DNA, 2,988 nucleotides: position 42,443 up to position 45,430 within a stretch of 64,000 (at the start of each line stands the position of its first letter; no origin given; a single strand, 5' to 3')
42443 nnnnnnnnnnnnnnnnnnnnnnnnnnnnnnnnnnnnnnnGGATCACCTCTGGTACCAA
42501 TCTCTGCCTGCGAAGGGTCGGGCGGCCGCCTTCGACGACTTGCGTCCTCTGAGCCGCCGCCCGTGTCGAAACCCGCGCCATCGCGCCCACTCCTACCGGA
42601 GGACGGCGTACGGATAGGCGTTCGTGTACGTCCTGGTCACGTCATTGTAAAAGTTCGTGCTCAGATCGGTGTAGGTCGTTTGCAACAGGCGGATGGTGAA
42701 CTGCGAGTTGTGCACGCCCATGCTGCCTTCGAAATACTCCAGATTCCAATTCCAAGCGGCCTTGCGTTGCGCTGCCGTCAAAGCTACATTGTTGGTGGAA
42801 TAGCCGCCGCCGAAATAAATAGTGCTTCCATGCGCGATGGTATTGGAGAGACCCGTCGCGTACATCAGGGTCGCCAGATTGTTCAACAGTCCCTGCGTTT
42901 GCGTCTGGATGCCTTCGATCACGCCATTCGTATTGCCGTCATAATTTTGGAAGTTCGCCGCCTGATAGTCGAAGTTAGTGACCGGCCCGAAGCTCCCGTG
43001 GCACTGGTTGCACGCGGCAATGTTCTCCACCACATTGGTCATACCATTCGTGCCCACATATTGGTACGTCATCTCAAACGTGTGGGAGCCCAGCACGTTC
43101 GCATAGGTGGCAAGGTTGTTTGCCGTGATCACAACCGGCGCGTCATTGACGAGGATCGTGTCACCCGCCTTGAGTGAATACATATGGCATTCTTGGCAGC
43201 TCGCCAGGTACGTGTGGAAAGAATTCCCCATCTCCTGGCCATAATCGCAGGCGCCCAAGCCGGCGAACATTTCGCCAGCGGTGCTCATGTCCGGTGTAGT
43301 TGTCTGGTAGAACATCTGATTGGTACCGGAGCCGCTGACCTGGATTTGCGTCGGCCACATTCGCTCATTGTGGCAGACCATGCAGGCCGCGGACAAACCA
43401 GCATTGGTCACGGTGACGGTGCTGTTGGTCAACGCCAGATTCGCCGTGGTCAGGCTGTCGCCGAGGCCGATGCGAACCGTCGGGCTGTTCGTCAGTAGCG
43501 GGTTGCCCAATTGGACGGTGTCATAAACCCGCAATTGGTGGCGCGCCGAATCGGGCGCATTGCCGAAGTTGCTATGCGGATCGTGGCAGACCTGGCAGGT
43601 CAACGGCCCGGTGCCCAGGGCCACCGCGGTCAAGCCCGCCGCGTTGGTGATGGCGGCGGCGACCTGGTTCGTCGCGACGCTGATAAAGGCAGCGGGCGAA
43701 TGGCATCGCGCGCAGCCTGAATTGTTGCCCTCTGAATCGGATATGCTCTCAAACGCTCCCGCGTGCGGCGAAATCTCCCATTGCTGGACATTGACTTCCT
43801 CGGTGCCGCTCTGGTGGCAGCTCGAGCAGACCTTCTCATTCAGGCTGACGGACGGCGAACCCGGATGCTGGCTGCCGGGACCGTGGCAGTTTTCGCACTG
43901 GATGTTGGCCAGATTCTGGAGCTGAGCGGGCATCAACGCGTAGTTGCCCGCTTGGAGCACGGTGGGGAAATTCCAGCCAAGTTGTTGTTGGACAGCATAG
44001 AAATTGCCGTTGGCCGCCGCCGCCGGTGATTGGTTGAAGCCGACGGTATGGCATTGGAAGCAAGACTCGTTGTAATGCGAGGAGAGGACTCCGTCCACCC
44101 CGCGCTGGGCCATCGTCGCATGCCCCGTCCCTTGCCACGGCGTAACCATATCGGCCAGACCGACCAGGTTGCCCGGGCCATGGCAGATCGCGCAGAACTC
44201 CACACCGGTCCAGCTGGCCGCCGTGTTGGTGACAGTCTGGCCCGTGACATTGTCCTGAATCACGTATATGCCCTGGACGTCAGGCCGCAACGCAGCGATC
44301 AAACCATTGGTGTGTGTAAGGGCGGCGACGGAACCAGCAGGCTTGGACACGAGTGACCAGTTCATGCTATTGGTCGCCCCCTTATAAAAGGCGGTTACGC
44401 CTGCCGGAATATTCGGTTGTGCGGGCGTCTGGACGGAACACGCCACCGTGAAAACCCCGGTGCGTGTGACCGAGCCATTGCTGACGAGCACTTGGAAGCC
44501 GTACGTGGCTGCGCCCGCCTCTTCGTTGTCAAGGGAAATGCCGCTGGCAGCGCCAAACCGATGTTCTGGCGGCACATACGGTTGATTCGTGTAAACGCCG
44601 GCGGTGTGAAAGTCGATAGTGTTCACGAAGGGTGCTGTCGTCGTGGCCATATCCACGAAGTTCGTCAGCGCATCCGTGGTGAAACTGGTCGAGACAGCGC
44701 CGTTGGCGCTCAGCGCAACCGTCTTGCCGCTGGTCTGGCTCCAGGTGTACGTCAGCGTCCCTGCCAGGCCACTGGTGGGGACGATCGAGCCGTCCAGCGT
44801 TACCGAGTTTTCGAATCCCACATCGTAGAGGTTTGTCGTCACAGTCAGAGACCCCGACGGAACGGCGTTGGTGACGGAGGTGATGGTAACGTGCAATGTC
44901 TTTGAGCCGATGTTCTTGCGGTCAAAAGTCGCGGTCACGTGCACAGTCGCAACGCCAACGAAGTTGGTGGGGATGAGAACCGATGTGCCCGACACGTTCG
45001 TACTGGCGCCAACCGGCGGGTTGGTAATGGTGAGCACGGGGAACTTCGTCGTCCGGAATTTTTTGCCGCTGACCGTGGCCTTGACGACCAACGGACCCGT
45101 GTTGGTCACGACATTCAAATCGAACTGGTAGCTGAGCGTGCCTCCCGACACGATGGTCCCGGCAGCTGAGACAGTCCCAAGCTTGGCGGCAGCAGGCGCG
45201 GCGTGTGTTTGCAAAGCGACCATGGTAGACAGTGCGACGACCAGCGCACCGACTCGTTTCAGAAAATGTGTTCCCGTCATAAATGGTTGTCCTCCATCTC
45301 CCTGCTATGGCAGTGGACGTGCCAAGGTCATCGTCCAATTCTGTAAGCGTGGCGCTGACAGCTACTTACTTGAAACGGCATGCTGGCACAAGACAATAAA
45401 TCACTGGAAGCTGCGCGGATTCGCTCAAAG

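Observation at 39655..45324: Porin-cytochrome-type outer-membrane electron conduit under a sigma-54-like promoter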

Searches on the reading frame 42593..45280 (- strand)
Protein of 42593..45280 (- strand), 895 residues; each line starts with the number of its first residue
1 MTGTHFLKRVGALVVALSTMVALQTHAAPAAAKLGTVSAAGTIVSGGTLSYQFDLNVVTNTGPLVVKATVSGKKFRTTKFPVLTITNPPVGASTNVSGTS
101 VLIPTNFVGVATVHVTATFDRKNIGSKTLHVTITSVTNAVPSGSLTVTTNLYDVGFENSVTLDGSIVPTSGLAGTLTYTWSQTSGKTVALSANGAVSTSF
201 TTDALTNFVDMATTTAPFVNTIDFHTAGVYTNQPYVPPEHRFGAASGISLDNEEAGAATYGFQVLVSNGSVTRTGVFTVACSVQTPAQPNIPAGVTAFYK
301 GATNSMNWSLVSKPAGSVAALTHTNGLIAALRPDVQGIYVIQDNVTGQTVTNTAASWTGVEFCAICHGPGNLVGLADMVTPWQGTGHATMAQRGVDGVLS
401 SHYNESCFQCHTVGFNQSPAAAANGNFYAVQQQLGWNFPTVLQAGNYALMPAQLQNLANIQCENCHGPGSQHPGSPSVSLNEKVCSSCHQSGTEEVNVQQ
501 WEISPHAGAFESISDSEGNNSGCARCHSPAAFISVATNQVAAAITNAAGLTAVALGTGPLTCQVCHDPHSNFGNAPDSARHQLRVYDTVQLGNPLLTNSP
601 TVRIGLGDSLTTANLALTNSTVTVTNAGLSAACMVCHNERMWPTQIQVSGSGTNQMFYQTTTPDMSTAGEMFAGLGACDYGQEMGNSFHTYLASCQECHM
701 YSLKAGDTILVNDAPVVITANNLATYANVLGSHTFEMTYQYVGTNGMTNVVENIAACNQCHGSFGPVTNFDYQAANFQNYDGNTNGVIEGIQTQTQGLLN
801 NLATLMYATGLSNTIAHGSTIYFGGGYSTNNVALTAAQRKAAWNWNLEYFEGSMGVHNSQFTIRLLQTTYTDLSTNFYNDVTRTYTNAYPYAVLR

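Call 8: search_protein_families(library=pfam, proteins=[window:42593-45280:-], max_evalue=0.01)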
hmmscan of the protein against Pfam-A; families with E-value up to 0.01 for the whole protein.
window:42593-45280:- (895 aa): 6 families
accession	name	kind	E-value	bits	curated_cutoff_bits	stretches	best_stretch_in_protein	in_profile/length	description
PF22113.1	Mtrc-MtrF_II-IV_dom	-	9.7e-13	48.4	30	3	360-470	81-167/176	Outer membrane cytochrome MtrC/MtrF-like, domains II/IV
PF14522.11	Cytochrome_C7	-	7.8e-09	35.7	24.8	1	517-574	10-56/67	Cytochrome c7 and related cytochrome c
PF13442.11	Cytochrome_CBB3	-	1.9e-05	25.3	27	0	401-424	8-30/68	Cytochrome C oxidase, cbb3-type, subunit III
PF09699.15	Paired_CXXCH_1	-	3.7e-05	23.8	20.6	0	458-491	5-38/41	Doubled CXXCH motif (Paired_CXXCH_1)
PF22352.2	K319L-like_PKD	-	5.8e-05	23.5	27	1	157-202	11-56/84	K319L-like, PKD domain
PF14537.11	Cytochrom_c3_2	-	0.00022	22.1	25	1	458-528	5-65/79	Cytochrome c3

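Call 9: search_protein_families(library=ncbifam, proteins=[window:42593-45280:-], max_evalue=0.01)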
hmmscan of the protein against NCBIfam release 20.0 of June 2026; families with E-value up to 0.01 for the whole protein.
window:42593-45280:- (895 aa): 4 families
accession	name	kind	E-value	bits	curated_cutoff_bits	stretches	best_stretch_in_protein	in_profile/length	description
NF041198.1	UshA_like_PCGU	equivalog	5.8e-17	61.4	275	2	346-493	394-512/519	UshA-like (seleno)protein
NF043010.1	Cyt554_Nsmonas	equivalog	8.3e-05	22.1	400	0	443-474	93-123/238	cytochrome c-550 CycA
TIGR03508.1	decahem_SO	subfamily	0.002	17.6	192.2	0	453-574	28-158/258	DmsE family decaheme c-type cytochrome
TIGR01905.1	paired_CXXCH_1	subfamily_domain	0.0022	17.9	25.2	0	459-492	6-39/41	doubled CXXCH domain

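Call 12: search_solved_structures(query=window:42593-45280:-, max_evalue=1)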
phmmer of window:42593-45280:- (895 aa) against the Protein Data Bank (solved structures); distinct sequences matched with E-value up to 1: 5.
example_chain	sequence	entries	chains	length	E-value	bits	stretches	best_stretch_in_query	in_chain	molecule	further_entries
6i5b_A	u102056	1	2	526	9.6e-05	24.1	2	489-570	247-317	Uncharacterized protein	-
3kny_A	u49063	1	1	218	0.25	12.7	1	132-255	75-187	hypothetical protein BT_3535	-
2j7a_C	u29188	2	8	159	0.58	11.5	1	390-491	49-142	CYTOCHROME C QUINOL DEHYDROGENASE NRFH | NAPC/NIRT CYTOCHROME C FAMILY PROTEIN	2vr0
6hr0_A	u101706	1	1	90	0.85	11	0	512-582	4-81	Cytochrome C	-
1bvb_A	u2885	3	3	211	0.89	10.9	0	347-475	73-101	CYTOCHROME C-554 | CYTOCHROME C554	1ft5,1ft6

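Call 17: find_homologous_proteins(query=window:42593-45280:-)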
Query window:42593-45280:- (895 aa): 1035 proteins with E <= 0.001 among 8000 candidates; the best 120 are listed.
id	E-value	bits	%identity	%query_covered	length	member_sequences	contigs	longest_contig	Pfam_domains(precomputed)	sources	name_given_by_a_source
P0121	0.0e+0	2010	100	100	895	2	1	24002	PF13442.12,PF14522.12,PF22113.2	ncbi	ncbi:MAG: hypothetical protein ACLQDC_12100 [Verrucomicrobiia bacterium]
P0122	0.0e+0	1635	82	100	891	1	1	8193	PF09699.16,PF22352.3,PF13442.12,PF14522.12,PF22113.2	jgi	jgi:hypothetical protein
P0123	0.0e+0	1593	79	100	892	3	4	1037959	PF09699.16,PF13442.12,PF14522.12,PF22113.2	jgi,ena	-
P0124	0.0e+0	1576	79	100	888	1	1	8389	PF09699.16,PF22352.3,PF14522.12,PF22113.2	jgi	jgi:hypothetical protein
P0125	0.0e+0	1571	79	100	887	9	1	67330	PF22352.3,PF13442.12,PF14522.12,PF22113.2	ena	-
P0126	0.0e+0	1569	77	100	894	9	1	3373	PF14537.12,PF13442.12,PF14522.12,PF22113.2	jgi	jgi:hypothetical protein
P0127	0.0e+0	1542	77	100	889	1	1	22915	PF09699.16,PF14537.12,PF14522.12,PF22113.2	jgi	jgi:hypothetical protein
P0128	0.0e+0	1526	78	100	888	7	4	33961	PF09699.16,PF22352.3,PF14522.12,PF22113.2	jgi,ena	jgi:hypothetical protein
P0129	0.0e+0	1456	74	100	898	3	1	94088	PF09699.16,PF13442.12,PF14522.12,PF22113.2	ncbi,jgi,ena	ncbi:MAG: hypothetical protein ABSA12_09715 [Verrucomicrobiia bacterium]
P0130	0.0e+0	1449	73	100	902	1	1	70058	PF13442.12,PF22113.2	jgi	jgi:hypothetical protein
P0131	0.0e+0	1441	72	100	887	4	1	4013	PF09699.16,PF22352.3,PF14522.12,PF22113.2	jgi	-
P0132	0.0e+0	1378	70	100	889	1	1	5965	PF14522.12,PF22113.2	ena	-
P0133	0.0e+0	1365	74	94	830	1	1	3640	PF09699.16,PF14522.12,PF22113.2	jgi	jgi:hypothetical protein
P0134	0.0e+0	1355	69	100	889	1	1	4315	PF22352.3,PF14522.12,PF22113.2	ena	-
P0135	0.0e+0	1324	68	100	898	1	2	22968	PF14537.12,PF13435.12,PF14522.12,PF22113.2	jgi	jgi:hypothetical protein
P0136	0.0e+0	1321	67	100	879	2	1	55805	PF14537.12,PF22352.3,PF14522.12,PF22113.2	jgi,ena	-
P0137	0.0e+0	1288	67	99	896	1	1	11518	PF14522.12,PF22113.2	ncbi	-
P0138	0.0e+0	1279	69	94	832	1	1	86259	PF22352.3,PF13435.12,PF14522.12,PF22113.2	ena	-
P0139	0.0e+0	1268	64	100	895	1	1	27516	PF14537.12,PF22352.3,PF14522.12,PF22113.2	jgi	jgi:hypothetical protein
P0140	0.0e+0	1261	65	100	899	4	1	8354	PF22352.3,PF14522.12,PF22113.2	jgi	jgi:hypothetical protein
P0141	0.0e+0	1235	64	100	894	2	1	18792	PF09699.16,PF14537.12,PF13442.12,PF14522.12,PF22113.2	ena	-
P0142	0.0e+0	1226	63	100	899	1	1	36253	PF14537.12,PF13435.12,PF14522.12,PF22113.2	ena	-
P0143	0.0e+0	1120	60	99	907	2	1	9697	PF14522.12,PF22113.2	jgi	-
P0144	0.0e+0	1105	58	100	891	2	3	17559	PF14537.12,PF13435.12,PF13442.12,PF14522.12,PF22113.2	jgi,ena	-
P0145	0.0e+0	1079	58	100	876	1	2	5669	PF14537.12,PF14522.12,PF22113.2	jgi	jgi:hypothetical protein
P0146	0.0e+0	1057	60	100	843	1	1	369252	PF09699.16,PF14537.12,PF13435.12,PF02085.22,PF14522.12,PF22113.2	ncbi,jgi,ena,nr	ncbi:MAG TPA: hypothetical protein VMV72_08925 [Verrucomicrobiae bacterium]|nr:hypothetical protein 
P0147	0.0e+0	1028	56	99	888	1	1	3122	PF14537.12,PF14522.12,PF22113.2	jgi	-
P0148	0.0e+0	1021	55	100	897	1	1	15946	PF22352.3,PF13435.12,PF13442.12,PF14522.12,PF22113.2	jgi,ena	-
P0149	3.0e-297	1007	55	99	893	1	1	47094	PF09699.16,PF14537.12,PF14522.12,PF22113.2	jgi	jgi:hypothetical protein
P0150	6.1e-297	1006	55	100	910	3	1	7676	PF09699.16,PF14537.12,PF13435.12,PF13442.12,PF14522.12,PF22113.2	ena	-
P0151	7.6e-295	999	53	100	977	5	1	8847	PF14537.12,PF14522.12,PF22113.2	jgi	-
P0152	1.3e-291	988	54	99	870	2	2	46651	PF14537.12,PF13435.12,PF14522.12,PF22113.2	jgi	jgi:hypothetical protein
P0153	1.3e-290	985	55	98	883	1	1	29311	PF09699.16,PF14537.12,PF13435.12,PF14522.12,PF22113.2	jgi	jgi:hypothetical protein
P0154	5.9e-289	979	56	99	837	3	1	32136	PF09699.16,PF14537.12,PF22352.3,PF13435.12,PF03264.20,PF14522.12,PF22113.2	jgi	jgi:hypothetical protein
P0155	2.0e-284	964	70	67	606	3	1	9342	PF09699.16,PF14537.12,PF13435.12,PF13442.12,PF14522.12,PF22113.2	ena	-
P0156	3.8e-284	963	54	99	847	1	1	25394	PF09699.16,PF14537.12,PF22352.3,PF14522.12,PF22113.2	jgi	jgi:hypothetical protein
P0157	1.2e-281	955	52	100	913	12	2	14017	PF09699.16,PF13435.12,PF02085.22,PF14522.12,PF22113.2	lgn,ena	-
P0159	1.2e-268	912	52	100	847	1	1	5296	PF14537.12,PF14522.12,PF22113.2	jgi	jgi:hypothetical protein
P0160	6.7e-263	893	51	96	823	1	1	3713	PF09699.16,PF14537.12,PF13435.12,PF14522.12,PF22113.2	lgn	-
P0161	7.9e-259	880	51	97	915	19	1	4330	PF14537.12,PF13435.12,PF13442.12,PF14522.12,PF22113.2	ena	-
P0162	2.1e-258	878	50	97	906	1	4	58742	PF14537.12,PF22352.3,PF14522.12,PF22113.2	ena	-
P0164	8.7e-257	873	49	100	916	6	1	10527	PF09699.16,PF13442.12,PF14522.12,PF22113.2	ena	-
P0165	4.7e-254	864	74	58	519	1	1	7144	PF09699.16,PF14537.12,PF13435.12,PF14522.12,PF22113.2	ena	-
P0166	3.3e-247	841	47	99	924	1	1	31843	PF09699.16,PF14537.12,PF13435.12,PF13442.12,PF14522.12,PF22113.2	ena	-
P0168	7.8e-244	830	50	97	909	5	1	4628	PF14537.12,PF13435.12,PF13442.12,PF14522.12,PF22113.2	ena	-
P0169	5.0e-231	788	44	99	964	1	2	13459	PF09699.16,PF14537.12,PF14522.12,PF22113.2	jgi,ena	-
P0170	1.3e-215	737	62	62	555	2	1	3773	PF09699.16,PF14537.12,PF14522.12,PF22113.2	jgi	jgi:hypothetical protein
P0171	2.8e-215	736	46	99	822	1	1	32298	PF14537.12,PF22352.3,PF13435.12,PF14522.12,PF22113.2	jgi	-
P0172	8.8e-215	734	46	99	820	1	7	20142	PF14537.12,PF22352.3,PF14522.12,PF22113.2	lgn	-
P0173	3.0e-208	712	46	100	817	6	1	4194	PF22352.3,PF14522.12,PF22113.2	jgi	jgi:hypothetical protein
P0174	2.9e-203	696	45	99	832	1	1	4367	PF14537.12,PF13435.12,PF14522.12,PF22113.2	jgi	jgi:hypothetical protein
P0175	5.7e-202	691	46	97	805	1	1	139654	PF09699.16,PF22352.3,PF14522.12,PF22113.2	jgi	jgi:hypothetical protein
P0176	7.8e-200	684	44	100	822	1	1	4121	PF14537.12,PF22352.3,PF02335.21,PF14522.12,PF22113.2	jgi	jgi:hypothetical protein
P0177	1.9e-199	683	44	100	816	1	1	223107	PF14537.12,PF22352.3,PF14522.12,PF22113.2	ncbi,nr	ncbi:MAG: hypothetical protein PCFJNLEI_00264 [Verrucomicrobiae bacterium]|nr:hypothetical protein [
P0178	6.3e-199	681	44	99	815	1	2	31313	PF09699.16,PF14537.12,PF14522.12,PF22113.2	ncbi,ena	ncbi:MAG: hypothetical protein WCS70_05640 [Verrucomicrobiota bacterium]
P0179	2.1e-196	673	43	100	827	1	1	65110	PF22352.3,PF14522.12,PF22113.2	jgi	jgi:hypothetical protein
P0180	7.4e-195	668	42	99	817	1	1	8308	PF09699.16,PF22352.3,PF14522.12,PF22113.2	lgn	-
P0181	3.5e-185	636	60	56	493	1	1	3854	PF22352.3,PF22113.2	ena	-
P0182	2.7e-177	610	53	67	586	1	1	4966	PF14537.12,PF14522.12,PF22113.2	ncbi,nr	ncbi:hypothetical protein HQ590_00955, partial [bacterium]|nr:hypothetical protein [bacterium]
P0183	3.7e-177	609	43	99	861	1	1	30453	PF14537.12,PF14522.12,PF22113.2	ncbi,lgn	-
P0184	4.6e-176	606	43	97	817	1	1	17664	PF22352.3,PF14522.12,PF22113.2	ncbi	-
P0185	1.1e-170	588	42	86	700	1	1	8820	PF09699.16,PF22352.3,PF14522.12,PF22113.2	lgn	-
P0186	5.9e-168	579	39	99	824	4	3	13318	PF14537.12,PF14522.12,PF22113.2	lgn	-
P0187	3.5e-167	576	42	100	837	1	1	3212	PF09699.16,PF14537.12,PF22352.3,PF13435.12,PF02085.22,PF14522.12,PF22113.2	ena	-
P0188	1.0e-163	565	40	100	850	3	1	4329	PF09699.16,PF14537.12,PF22352.3,PF13435.12,PF02085.22,PF14522.12,PF22113.2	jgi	jgi:hypothetical protein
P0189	2.0e-163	564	42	100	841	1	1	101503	PF09699.16,PF14537.12,PF22352.3,PF13435.12,PF02085.22,PF14522.12,PF22113.2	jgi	jgi:hypothetical protein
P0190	3.2e-163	563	43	100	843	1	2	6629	PF09699.16,PF14537.12,PF22352.3,PF13435.12,PF02085.22,PF14522.12,PF22113.2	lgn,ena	-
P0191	9.2e-163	562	41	100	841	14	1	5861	PF09699.16,PF14537.12,PF22352.3,PF02085.22,PF14522.12,PF22113.2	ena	-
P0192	1.2e-162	561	41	100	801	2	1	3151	PF14522.12,PF22113.2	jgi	jgi:hypothetical protein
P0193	1.8e-162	561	40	99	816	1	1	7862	PF14537.12,PF13435.12,PF02335.21,PF14522.12,PF22113.2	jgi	jgi:hypothetical protein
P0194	2.9e-162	560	41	100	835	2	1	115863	PF09699.16,PF14537.12,PF22352.3,PF02085.22,PF14522.12,PF22113.2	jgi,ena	-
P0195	3.7e-162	560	41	100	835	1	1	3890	PF09699.16,PF14537.12,PF22352.3,PF13435.12,PF02085.22,PF14522.12,PF22113.2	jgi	jgi:hypothetical protein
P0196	1.3e-161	558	40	100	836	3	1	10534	PF09699.16,PF22352.3,PF13435.12,PF02085.22,PF14522.12,PF22113.2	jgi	-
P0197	1.5e-160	555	39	98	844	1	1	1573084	PF09699.16,PF22352.3,PF02085.22,PF14522.12,PF22113.2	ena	-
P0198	3.1e-160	553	41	100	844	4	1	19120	PF09699.16,PF22352.3,PF02085.22,PF14522.12,PF22113.2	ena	-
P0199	3.4e-158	547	41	100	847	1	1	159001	PF09699.16,PF22352.3,PF02085.22,PF14522.12,PF22113.2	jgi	jgi:hypothetical protein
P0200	4.9e-157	543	40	98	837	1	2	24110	PF09699.16,PF14537.12,PF22352.3,PF13435.12,PF02085.22,PF14522.12,PF22113.2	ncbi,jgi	jgi:hypothetical protein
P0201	2.5e-156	541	40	100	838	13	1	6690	PF09699.16,PF14537.12,PF13435.12,PF02085.22,PF14522.12,PF22113.2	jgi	jgi:hypothetical protein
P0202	2.9e-156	540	39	97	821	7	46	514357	PF09699.16,PF14537.12,PF22352.3,PF13435.12,PF14522.12,PF22113.2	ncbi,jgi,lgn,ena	ncbi:MAG: hypothetical protein ABSH21_07270 [Verrucomicrobiia bacterium]|jgi:hypothetical protein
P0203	4.6e-156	540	40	99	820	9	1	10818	PF09699.16,PF14522.12,PF22113.2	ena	-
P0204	8.1e-156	539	41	96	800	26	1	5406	PF22352.3,PF14522.12,PF22113.2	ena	-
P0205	1.5e-155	538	39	100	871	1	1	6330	PF09699.16,PF14522.12,PF22113.2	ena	-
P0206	1.7e-155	538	41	99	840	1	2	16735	PF09699.16,PF14537.12,PF22352.3,PF13435.12,PF02085.22,PF14522.12,PF22113.2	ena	-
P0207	6.9e-155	536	41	99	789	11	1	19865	PF14522.12,PF22113.2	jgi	jgi:hypothetical protein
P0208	1.1e-154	535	40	100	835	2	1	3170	PF09699.16,PF14537.12,PF22352.3,PF02085.22,PF14522.12,PF22113.2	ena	-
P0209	3.8e-154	533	40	100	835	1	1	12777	PF09699.16,PF14537.12,PF22352.3,PF13435.12,PF14522.12,PF22113.2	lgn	-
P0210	3.5e-153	530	40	100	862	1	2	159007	PF09699.16,PF14537.12,PF22352.3,PF13435.12,PF02085.22,PF14522.12,PF22113.2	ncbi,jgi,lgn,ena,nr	ncbi:MAG TPA: hypothetical protein VL486_00685 [Verrucomicrobiae bacterium]|nr:hypothetical protein 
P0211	4.5e-153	530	40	97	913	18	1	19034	PF09699.16,PF14537.12,PF14522.12,PF22113.2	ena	-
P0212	3.2e-152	527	39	100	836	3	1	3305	PF09699.16,PF14537.12,PF22352.3,PF13435.12,PF14522.12,PF22113.2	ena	-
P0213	5.6e-152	526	39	98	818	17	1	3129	PF09699.16,PF14537.12,PF22352.3,PF02085.22,PF14522.12,PF22113.2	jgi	jgi:hypothetical protein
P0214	2.6e-151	524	39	99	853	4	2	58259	PF09699.16,PF13435.12,PF02085.22,PF14522.12,PF22113.2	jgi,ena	-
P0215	3.4e-147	510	40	98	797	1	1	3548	PF09699.16,PF14537.12,PF02085.22,PF14522.12,PF22113.2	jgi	jgi:hypothetical protein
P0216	4.9e-147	510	38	99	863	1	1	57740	PF09699.16,PF14537.12,PF22352.3,PF13435.12,PF14522.12,PF22113.2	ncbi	-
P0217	6.3e-146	506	40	98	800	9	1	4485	PF09699.16,PF14537.12,PF02085.22,PF14522.12,PF22113.2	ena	-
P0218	3.8e-145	503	38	100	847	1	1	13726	PF09699.16,PF14537.12,PF22352.3,PF02085.22,PF14522.12,PF22113.2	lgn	-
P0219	6.5e-145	503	39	94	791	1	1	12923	PF09699.16,PF14537.12,PF22352.3,PF13435.12,PF02085.22,PF14522.12,PF22113.2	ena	-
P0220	1.0e-137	479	44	70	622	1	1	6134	PF14522.12,PF22113.2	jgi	jgi:hypothetical protein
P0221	1.7e-136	475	38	100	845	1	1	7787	PF09699.16,PF14537.12,PF13435.12,PF02085.22,PF14522.12,PF22113.2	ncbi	-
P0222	1.1e-135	472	41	78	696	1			PF09699.16,PF14537.12,PF22352.3,PF13435.12,PF13442.12,PF14522.12,PF22113.2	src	-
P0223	2.4e-135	471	39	84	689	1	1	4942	PF14522.12,PF22113.2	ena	-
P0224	2.7e-135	471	38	99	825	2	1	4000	PF09699.16,PF14522.12,PF22113.2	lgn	-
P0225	2.9e-135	471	40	85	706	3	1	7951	PF09699.16,PF14537.12,PF22352.3,PF13435.12,PF14522.12,PF22113.2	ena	-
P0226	3.6e-134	467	39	90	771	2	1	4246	PF09699.16,PF14537.12,PF22352.3,PF02085.22,PF14522.12,PF22113.2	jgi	jgi:hypothetical protein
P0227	5.1e-130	453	37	99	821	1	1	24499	PF09699.16,PF14537.12,PF22352.3,PF14522.12,PF22113.2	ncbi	-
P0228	8.9e-130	453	36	100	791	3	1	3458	PF09699.16,PF14537.12,PF14522.12,PF22113.2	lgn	-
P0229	3.5e-126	441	34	100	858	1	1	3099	PF14522.12,PF22113.2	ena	-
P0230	2.7e-124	434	37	100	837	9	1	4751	PF09699.16,PF14537.12,PF02085.22,PF14522.12,PF22113.2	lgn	-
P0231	3.1e-124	434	36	97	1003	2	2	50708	PF09699.16,PF14537.12,PF02085.22,PF14522.12,PF22113.2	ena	-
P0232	3.6e-122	427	39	82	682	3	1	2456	PF09699.16,PF14537.12,PF22352.3,PF13435.12,PF02085.22,PF14522.12,PF22113.2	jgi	jgi:hypothetical protein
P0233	2.6e-119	418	41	72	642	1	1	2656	PF09699.16,PF14537.12,PF22352.3,PF13435.12,PF02085.22,PF14522.12,PF22113.2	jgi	-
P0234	4.0e-107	378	42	65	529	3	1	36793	PF09699.16,PF14537.12,PF13435.12,PF13442.12,PF14522.12,PF22113.2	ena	-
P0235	3.0e-100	355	35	81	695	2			PF09699.16,PF14537.12,PF22352.3,PF13435.12,PF02085.22,PF14522.12,PF22113.2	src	-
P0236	2.6e-87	312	29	66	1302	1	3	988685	PF09699.16,PF14537.12,PF22352.3,PF13435.12,PF14522.12,PF22113.2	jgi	-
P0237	3.7e-81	292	30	66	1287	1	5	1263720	PF09699.16,PF14537.12,PF14522.12,PF22113.2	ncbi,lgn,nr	ncbi:hypothetical protein KQI84_02635 [bacterium]|nr:hypothetical protein [bacterium]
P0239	2.4e-79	286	40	45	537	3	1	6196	PF13442.12,PF22113.2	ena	-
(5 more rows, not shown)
